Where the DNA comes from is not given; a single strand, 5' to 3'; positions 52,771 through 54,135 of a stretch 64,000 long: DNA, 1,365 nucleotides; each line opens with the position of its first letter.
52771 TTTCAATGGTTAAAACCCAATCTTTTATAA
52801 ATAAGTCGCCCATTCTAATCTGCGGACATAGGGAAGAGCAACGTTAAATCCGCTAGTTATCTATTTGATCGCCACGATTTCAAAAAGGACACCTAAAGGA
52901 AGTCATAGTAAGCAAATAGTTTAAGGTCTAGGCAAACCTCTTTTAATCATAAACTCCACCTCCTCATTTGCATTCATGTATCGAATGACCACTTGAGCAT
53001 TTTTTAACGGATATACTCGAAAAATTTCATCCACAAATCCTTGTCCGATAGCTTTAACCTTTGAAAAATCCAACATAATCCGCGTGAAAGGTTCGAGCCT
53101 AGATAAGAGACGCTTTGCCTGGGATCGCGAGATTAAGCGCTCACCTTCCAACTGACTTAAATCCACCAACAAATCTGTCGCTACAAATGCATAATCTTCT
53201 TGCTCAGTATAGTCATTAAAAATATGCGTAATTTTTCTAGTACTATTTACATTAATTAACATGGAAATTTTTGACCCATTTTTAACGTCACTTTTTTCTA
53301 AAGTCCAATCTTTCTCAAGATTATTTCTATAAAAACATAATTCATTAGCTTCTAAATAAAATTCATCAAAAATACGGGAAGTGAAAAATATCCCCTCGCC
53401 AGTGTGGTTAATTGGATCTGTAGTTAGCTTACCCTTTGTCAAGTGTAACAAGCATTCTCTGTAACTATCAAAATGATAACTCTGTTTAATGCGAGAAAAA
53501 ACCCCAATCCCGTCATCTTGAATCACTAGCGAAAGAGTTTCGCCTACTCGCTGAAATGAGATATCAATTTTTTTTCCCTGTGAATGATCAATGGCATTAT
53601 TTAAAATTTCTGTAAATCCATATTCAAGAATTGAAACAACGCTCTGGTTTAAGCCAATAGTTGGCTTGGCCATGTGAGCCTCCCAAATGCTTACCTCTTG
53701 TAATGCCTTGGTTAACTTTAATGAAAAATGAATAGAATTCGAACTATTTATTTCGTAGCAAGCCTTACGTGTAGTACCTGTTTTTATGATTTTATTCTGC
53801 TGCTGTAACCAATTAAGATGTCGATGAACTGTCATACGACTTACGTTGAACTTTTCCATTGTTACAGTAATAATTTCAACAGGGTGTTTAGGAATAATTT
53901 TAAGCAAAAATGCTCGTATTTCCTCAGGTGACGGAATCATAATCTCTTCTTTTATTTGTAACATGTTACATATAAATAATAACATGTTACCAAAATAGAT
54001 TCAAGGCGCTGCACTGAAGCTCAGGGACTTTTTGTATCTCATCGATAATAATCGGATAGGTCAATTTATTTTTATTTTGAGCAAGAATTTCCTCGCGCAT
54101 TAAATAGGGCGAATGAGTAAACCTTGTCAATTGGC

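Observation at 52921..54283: Single-polypeptide partner-switch-like module (HTH + RsbW-like GHKL kinase + STAS-like) coupled to a truncated P-loop ATPase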

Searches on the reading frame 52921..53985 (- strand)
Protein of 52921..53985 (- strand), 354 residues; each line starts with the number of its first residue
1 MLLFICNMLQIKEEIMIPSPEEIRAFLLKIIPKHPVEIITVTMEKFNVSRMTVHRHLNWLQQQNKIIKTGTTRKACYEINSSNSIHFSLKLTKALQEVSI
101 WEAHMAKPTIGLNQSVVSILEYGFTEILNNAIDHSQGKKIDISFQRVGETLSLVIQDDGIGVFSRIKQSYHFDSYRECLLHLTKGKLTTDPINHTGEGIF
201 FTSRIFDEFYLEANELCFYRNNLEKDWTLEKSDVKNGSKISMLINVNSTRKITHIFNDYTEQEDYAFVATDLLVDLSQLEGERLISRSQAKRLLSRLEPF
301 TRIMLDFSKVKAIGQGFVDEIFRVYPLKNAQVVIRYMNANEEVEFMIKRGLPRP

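Call 3: search_protein_families(library=pfam, proteins=[window:52921-53985:-], max_evalue=1)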
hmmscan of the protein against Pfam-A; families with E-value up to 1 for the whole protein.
window:52921-53985:- (354 aa): 11 families
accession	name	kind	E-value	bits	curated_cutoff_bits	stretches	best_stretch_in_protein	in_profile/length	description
PF14213.11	DUF4325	-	3.4e-11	43.1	23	1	289-343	1-63/64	STAS-like domain of unknown function (DUF4325)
PF13581.12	HATPase_c_2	-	2.1e-06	28.2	27.4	1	106-211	19-114/127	Histidine kinase-like ATPase domain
PF02518.31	HATPase_c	-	1.2e-05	26.1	26.4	1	124-164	10-51/111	Histidine kinase-, DNA gyrase B-, and HSP90-like ATPase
PF08220.18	HTH_DeoR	-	0.00035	20.7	21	1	41-69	19-47/57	DeoR-like helix-turn-helix domain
PF20209.3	DUF6570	-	0.0066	17.3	24.3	1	14-67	70-122/133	Domain of unknown function (DUF6570)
PF08279.18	HTH_11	-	0.015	15.6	25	1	43-67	22-46/55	HTH domain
PF13589.12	HATPase_c_3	-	0.016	15.7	25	1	124-162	7-45/137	Histidine kinase-, DNA gyrase B-, and HSP90-like ATPase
PF01475.25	FUR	-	0.036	14.6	23.1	1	42-87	35-80/121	Ferric uptake regulator family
PF25213.1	HVO_A0261_N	-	0.049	14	35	1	44-70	32-58/86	HVO_A0261 N-terminal domain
PF00392.27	GntR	-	0.15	12.2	27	1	43-66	31-54/64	Bacterial regulatory proteins, gntR family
PF13613.12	HTH_Tnp_4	-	0.17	11.9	27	0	46-61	29-44/53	Helix-turn-helix of DDE superfamily endonuclease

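Call 4: search_protein_families(library=ncbifam, proteins=[window:52921-53985:-], max_evalue=1)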
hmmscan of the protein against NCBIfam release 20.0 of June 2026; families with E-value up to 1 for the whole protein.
window:52921-53985:- (354 aa): 15 families
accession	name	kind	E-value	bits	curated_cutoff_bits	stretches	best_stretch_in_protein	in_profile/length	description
NF008649.0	PRK11644.1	equivalog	0.00014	20.8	408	1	125-177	418-471/499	signal transduction histidine-protein kinase/phosphatase UhpB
NF008184.0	PRK10935.1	equivalog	0.00015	20.6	553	1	126-172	478-525/565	nitrate/nitrite two-component system sensor histidine kinase NarQ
NF007896.0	PRK10600.1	equivalog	0.00033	19.4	578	1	125-172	504-551/598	nitrate/nitrite two-component system sensor histidine kinase NarX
NF033792.0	ActS_PrrB_HisK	equivalog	0.0019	17.1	350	1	120-164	312-355/423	ActS/PrrB/RegB family redox-sensitive histidine kinase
NF033789.1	repress_SdpR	subfamily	0.0022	17.8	100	1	43-82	28-67/79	autorepressor SdpR family transcription factor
TIGR02966.1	phoR_proteo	equivalog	0.0035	16.4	334.2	1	120-162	230-273/333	phosphate regulon sensor histidine kinase PhoR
NF040890.1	trans_reg_YgbI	equivalog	0.0044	16.5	400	1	20-79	3-62/253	DNA-binding transcriptional repressor YgbI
TIGR02018.2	his_ut_repres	equivalog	0.0048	16.3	220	1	43-68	30-55/226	histidine utilization transcriptional repressor HutC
NF007720.0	PRK10411.1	equivalog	0.0067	15.8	259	1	43-91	25-73/243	L-fucose operon activator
NF046044.1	PnpS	equivalog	0.0072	15.4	400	1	124-163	290-330/390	two-component system histidine kinase PnpS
NF040691.1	MtrAB_MtrB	equivalog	0.0095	15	450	1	127-162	395-430/507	MtrAB system histidine kinase MtrB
NF007007.0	PRK09470.1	equivalog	0.015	14.2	486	1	118-164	354-399/463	envelope stress sensor histidine kinase CpxA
NF052531.1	Strep_LiaS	equivalog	0.016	14.5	450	1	125-162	246-283/328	envelope stress sensor histidine kinase LiaS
NF041547.1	GntR_LSA1692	equivalog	0.042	13.5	275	1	44-77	33-64/233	GntR family transcriptional regulator, LSA1692 subfamily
NF005224.0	PRK06720.1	equivalog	0.12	12.3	207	1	219-300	72-152/169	hypothetical protein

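Call 5: search_protein_families(library=padloc, proteins=[window:52921-53985:-], max_evalue=1)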
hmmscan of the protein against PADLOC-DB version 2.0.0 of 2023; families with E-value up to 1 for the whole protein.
window:52921-53985:- (354 aa): 3 families
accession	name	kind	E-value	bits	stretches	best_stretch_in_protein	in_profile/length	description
PDLC01438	Csa3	-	0.0038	15.3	1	22-97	148-219/305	"CAS-I,CAS-II,CAS-III,CAS-IV,CAS-V,CAS-VI; associated_signaling"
PDLC01852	CARF3--CARF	-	0.018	13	1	16-72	138-192/208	-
PDLC02819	DpdC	-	0.027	12.8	1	18-49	49-80/101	DpdC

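Call 6: find_homologous_proteins(query=window:52921-53985:-)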
Query window:52921-53985:- (354 aa): 7729 proteins with E <= 0.001 among 8000 candidates; the best 120 are listed.
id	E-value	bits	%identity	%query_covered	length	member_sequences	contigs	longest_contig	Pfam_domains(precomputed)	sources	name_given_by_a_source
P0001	8.0e-223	757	100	96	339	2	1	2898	PF14213.12,PF13581.13,PF02518.32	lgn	-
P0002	4.3e-148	511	67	95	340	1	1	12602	PF14213.12,PF13581.13,PF02518.32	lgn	-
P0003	1.6e-146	506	66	98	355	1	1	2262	PF14213.12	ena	-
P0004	1.4e-144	499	66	95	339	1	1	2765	PF14213.12,PF02518.32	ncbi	-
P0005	3.7e-139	482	64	97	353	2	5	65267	PF14213.12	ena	-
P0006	3.3e-136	472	63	98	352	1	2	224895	PF14213.12,PF02518.32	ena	-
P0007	2.7e-128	446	58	95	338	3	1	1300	PF14213.12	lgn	-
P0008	3.8e-121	422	58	94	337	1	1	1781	PF14213.12,PF13581.13,PF02518.32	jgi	-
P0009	2.1e-118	413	56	95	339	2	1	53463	PF14213.12,PF02518.32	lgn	-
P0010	2.4e-118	413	56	95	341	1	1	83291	PF14213.12,PF13581.13,PF02518.32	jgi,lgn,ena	-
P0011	2.7e-116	407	55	94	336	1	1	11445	PF14213.12,PF02518.32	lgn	-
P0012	3.2e-116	406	56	95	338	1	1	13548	PF14213.12,PF02518.32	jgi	-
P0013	1.5e-115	404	55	94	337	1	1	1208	PF14213.12,PF02518.32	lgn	-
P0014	1.2e-112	394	55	95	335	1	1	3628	PF14213.12,PF02518.32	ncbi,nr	ncbi:MAG TPA: DUF4325 domain-containing protein [Candidatus Berkiella sp.]|nr:DUF4325 domain-contain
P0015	2.8e-112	393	56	95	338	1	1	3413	PF14213.12,PF02518.32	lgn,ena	-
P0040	3.8e-93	330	48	94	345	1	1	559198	PF14213.12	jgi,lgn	jgi:anti-sigma regulatory factor (Ser/Thr protein kinase)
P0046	8.7e-93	329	47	95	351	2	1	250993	PF14213.12,PF02518.32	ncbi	-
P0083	1.3e-89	319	45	97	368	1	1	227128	PF14213.12,PF02518.32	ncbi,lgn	-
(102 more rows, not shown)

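Call 9: find_related_loci(query=window:52921-53985:-, collection=genome_contigs, flank=8000)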
Query window:52921-53985:- (354 aa) in genome_contigs; peptide patterns used: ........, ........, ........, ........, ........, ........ (x = any residue, [..] = any of these).
38 stretches matched a pattern; 1 encode a relative of the query (tblastn E <= 1e-3); 1 distinct loci.
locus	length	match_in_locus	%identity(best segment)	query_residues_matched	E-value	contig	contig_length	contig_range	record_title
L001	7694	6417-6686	47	259-349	5e-21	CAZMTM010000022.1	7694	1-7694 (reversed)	MAG TPA_asm: uncultured Gammaproteobacteria bacterium isolate binchicken_co34_245 genome assembly, contig: NODE_16940_le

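Call 12: find_encoding_contigs(protein=P0002, flank=6000, max_places=3)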
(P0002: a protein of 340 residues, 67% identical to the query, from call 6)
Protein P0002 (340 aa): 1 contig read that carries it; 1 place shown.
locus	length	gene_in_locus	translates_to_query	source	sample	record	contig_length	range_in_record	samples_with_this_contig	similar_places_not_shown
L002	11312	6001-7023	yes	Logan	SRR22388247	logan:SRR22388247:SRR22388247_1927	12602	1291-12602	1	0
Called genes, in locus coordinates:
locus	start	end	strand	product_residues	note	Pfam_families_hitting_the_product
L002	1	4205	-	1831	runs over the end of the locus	?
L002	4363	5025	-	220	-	-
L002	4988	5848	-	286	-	-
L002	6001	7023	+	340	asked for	PF13581:HATPase_c_2 (weak), PF02518:HATPase_c (weak), PF14213:DUF4325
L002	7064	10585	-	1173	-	-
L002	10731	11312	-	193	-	?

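Call 13: find_encoding_contigs(protein=P0005, flank=6000, max_places=3)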
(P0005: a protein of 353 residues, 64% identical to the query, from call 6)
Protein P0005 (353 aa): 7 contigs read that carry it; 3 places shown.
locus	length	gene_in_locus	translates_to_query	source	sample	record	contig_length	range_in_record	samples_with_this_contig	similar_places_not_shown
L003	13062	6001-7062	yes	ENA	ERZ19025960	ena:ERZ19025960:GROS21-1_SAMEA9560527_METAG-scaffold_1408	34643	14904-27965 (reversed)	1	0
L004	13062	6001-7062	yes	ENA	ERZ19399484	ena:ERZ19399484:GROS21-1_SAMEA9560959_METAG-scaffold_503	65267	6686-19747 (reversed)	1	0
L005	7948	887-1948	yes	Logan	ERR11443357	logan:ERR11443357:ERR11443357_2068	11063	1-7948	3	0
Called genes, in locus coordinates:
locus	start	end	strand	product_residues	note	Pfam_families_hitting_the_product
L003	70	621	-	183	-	-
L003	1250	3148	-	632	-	PF03979:Sigma70_r1_1, PF00140:Sigma70_r1_2, PF04546:Sigma70_ner, PF04542:Sigma70_r2, PF04539:Sigma70_r3, PF04545:Sigma70_r4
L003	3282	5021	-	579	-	PF01807:Zn_ribbon_DnaG, PF08275:DNAG_N, PF01751:Toprim, PF13155:Toprim_2, PF13362:Toprim_3, PF13662:Toprim_4, PF10410:DnaB_bind (weak), PF08278:DnaG_DnaB_bind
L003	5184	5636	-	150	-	PF09424:YqeY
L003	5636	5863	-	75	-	PF01165:Ribosomal_S21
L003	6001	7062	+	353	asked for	PF14213:DUF4325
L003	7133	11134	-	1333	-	-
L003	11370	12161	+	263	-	-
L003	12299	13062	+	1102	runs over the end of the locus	-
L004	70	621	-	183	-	-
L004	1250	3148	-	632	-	PF03979:Sigma70_r1_1, PF00140:Sigma70_r1_2, PF04546:Sigma70_ner, PF04542:Sigma70_r2, PF04539:Sigma70_r3, PF04545:Sigma70_r4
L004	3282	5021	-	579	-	PF01807:Zn_ribbon_DnaG, PF08275:DNAG_N, PF01751:Toprim, PF13155:Toprim_2, PF13362:Toprim_3, PF13662:Toprim_4, PF10410:DnaB_bind (weak), PF08278:DnaG_DnaB_bind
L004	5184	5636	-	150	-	PF09424:YqeY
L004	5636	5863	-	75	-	PF01165:Ribosomal_S21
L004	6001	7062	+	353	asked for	PF14213:DUF4325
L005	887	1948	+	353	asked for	PF14213:DUF4325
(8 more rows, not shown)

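Call 14: find_encoding_contigs(protein=P0006, flank=6000, max_places=3)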
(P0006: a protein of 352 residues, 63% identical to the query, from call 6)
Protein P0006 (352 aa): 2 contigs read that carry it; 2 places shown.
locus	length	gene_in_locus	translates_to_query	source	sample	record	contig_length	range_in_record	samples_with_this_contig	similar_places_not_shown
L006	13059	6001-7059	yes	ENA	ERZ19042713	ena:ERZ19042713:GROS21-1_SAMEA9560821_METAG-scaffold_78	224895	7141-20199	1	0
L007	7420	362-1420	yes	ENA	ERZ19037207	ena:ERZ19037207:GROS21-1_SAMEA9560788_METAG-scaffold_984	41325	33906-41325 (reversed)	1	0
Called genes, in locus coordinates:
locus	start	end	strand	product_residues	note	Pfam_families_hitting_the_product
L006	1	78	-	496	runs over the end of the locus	PF13541:ChlI, PF00158:Sigma54_activat (faint), PF01078:Mg_chelatase, PF05496:RuvB_N (faint), PF07728:AAA_5, PF00493:MCM (weak), PF13335:Mg_chelatase_C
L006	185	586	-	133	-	-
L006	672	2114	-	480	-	PF02321:OEP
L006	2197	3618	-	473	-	PF03951:Gln-synt_N, PF00120:Gln-synt_C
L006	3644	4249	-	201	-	PF01292:Ni_hydr_CYTB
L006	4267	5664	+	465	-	PF00929:RNase_T, PF26016:ExoI_C (weak)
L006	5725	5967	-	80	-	PF14384:BrnA_antitoxin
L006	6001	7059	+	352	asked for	PF02518:HATPase_c (weak), PF14213:DUF4325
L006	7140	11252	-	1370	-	-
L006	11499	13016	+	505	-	-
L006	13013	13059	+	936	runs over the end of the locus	-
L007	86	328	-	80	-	PF14384:BrnA_antitoxin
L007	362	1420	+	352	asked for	PF02518:HATPase_c (weak), PF14213:DUF4325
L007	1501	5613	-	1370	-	-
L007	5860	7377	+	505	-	-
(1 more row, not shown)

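Call 15: find_encoding_contigs(protein=P0040, flank=6000, max_places=2)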
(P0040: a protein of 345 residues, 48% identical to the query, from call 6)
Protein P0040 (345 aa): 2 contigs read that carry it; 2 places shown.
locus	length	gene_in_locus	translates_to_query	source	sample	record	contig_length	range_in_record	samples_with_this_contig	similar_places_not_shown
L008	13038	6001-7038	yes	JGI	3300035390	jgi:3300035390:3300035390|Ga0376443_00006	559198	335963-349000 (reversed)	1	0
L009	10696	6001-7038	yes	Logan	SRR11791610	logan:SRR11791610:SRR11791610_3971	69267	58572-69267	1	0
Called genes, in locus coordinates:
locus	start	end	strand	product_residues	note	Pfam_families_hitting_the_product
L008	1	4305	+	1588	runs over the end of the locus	PF05448:AXE1 (faint), PF13385:Laminin_G_3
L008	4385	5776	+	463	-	PF04734:Ceramidase_alk, PF09843:DUF2070 (weak)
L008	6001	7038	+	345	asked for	PF14213:DUF4325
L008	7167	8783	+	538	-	PF00890:FAD_binding_2, PF01266:DAO (weak), PF07992:Pyr_redox_2 (faint), PF02910:Succ_DH_flav_C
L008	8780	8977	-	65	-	-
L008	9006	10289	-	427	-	PF13238:AAA_18 (weak), PF00383:dCMP_cyt_deam_1, PF14437:MafB19-deam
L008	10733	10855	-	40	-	-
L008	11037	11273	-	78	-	-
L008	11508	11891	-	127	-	PF01243:PNPOx_N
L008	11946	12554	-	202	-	PF02525:Flavodoxin_2 (weak), PF03358:FMN_red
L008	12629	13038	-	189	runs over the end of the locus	PF01135:PCMT (weak), PF01209:Ubie_methyltran, PF13847:Methyltransf_31, PF08241:Methyltransf_11, PF08242:Methyltransf_12, PF13649:Methyltransf_25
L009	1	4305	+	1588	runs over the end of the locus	PF05448:AXE1 (faint), PF13385:Laminin_G_3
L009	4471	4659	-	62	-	-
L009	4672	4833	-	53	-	-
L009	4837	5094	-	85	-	-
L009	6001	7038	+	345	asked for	PF14213:DUF4325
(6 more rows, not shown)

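Call 16: find_encoding_contigs(protein=P0046, flank=6000, max_places=2)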
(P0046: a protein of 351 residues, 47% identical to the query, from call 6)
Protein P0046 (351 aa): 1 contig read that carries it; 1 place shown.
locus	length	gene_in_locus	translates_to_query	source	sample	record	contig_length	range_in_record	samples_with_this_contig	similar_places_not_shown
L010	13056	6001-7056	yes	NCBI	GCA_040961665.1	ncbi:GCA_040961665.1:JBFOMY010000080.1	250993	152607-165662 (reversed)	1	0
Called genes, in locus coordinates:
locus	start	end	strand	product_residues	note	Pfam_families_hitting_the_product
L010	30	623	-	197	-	-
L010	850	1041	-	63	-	-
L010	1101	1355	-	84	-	-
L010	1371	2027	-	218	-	-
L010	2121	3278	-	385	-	PF17236:SU10_MCP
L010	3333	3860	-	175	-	PF06810:Phage_scaffold (weak)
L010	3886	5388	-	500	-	PF05133:SPP1_portal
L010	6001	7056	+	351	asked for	PF02518:HATPase_c (weak), PF14213:DUF4325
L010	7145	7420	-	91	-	PF00708:Acylphosphatase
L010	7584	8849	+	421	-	PF01590:GAF, PF13185:GAF_2, PF13492:GAF_3, PF07228:SpoIIE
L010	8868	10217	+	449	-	PF02224:Cytidylate_kin, PF13189:Cytidylate_kin2, PF13238:AAA_18 (faint), PF01553:Acyltransferase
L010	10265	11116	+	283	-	PF02401:LYTB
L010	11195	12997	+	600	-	PF18614:RNase_II_C_S1 (faint), PF00575:S1, PF00575:S1, PF23459:S1_RRP5, PF00575:S1, PF23459:S1_RRP5, PF00575:S1, PF23459:S1_RRP5 (weak), +3 more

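Call 17: find_encoding_contigs(protein=P0010, flank=6000, max_places=2)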
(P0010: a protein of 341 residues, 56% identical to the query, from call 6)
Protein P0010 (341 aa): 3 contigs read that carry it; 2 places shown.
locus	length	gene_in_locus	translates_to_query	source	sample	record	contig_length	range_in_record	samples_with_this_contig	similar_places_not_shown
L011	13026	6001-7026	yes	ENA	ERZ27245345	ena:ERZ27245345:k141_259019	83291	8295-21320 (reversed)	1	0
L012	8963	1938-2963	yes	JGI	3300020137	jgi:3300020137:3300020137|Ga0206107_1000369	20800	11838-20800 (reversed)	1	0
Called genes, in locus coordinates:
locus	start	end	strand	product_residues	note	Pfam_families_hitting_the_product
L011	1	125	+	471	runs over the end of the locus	PF01464:SLT, PF23473:LysM3_LYK4_5 (faint), PF01476:LysM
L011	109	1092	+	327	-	PF09084:NMT1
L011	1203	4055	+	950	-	PF00005:ABC_tran (faint), PF02463:SMC_N (faint), PF13191:AAA_16 (faint), PF13476:AAA_23 (faint), PF13555:AAA_29 (faint), PF20703:nSTAND1 (faint), PF17760:UvrA_inter, PF17755:UvrA_DNA-bind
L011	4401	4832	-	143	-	PF09917:DUF2147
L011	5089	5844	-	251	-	PF00121:TIM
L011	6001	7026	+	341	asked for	PF13581:HATPase_c_2 (weak), PF02518:HATPase_c (weak), PF14213:DUF4325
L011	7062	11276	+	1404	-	-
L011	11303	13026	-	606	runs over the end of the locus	PF00009:GTP_EFTU, PF01926:MMR_HSR1 (faint), PF22042:EF-G_D2 (weak), PF03144:GTP_EFTU_D2, PF00679:EFG_C, PF21018:BipA_C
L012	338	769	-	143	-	PF09917:DUF2147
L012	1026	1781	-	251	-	PF00121:TIM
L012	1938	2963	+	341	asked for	PF13581:HATPase_c_2 (weak), PF02518:HATPase_c (weak), PF14213:DUF4325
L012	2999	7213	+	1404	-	-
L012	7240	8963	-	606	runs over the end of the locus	PF00009:GTP_EFTU, PF01926:MMR_HSR1 (faint), PF22042:EF-G_D2 (weak), PF03144:GTP_EFTU_D2, PF00679:EFG_C, PF21018:BipA_C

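Call 18: find_encoding_contigs(protein=P0083, flank=6000, max_places=2)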
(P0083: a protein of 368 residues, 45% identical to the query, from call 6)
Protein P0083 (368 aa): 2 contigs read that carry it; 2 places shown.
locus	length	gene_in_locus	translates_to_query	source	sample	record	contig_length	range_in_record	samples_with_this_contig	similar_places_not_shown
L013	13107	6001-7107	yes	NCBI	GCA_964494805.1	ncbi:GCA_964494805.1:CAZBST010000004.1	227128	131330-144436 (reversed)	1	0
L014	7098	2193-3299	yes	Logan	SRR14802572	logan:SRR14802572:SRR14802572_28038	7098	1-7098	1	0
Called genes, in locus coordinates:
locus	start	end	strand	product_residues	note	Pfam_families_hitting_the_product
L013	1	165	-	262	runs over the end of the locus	-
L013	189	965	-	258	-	-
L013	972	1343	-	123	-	-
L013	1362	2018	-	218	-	-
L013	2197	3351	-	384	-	PF17236:SU10_MCP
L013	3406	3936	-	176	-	PF06810:Phage_scaffold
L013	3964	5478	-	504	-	PF05133:SPP1_portal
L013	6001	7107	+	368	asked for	PF02518:HATPase_c (weak), PF14213:DUF4325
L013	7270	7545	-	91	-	PF00708:Acylphosphatase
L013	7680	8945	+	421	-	PF01590:GAF, PF13185:GAF_2, PF13492:GAF_3, PF07228:SpoIIE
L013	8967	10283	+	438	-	PF02224:Cytidylate_kin, PF13189:Cytidylate_kin2, PF13238:AAA_18, PF01553:Acyltransferase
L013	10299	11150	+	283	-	PF02401:LYTB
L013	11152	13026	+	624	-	PF00575:S1, PF00575:S1, PF00575:S1, PF23459:S1_RRP5 (weak), PF00575:S1, PF23459:S1_RRP5, PF00575:S1, PF23459:S1_RRP5 (weak), +5 more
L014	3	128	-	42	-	?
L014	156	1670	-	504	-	PF05133:SPP1_portal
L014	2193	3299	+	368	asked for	PF02518:HATPase_c (weak), PF14213:DUF4325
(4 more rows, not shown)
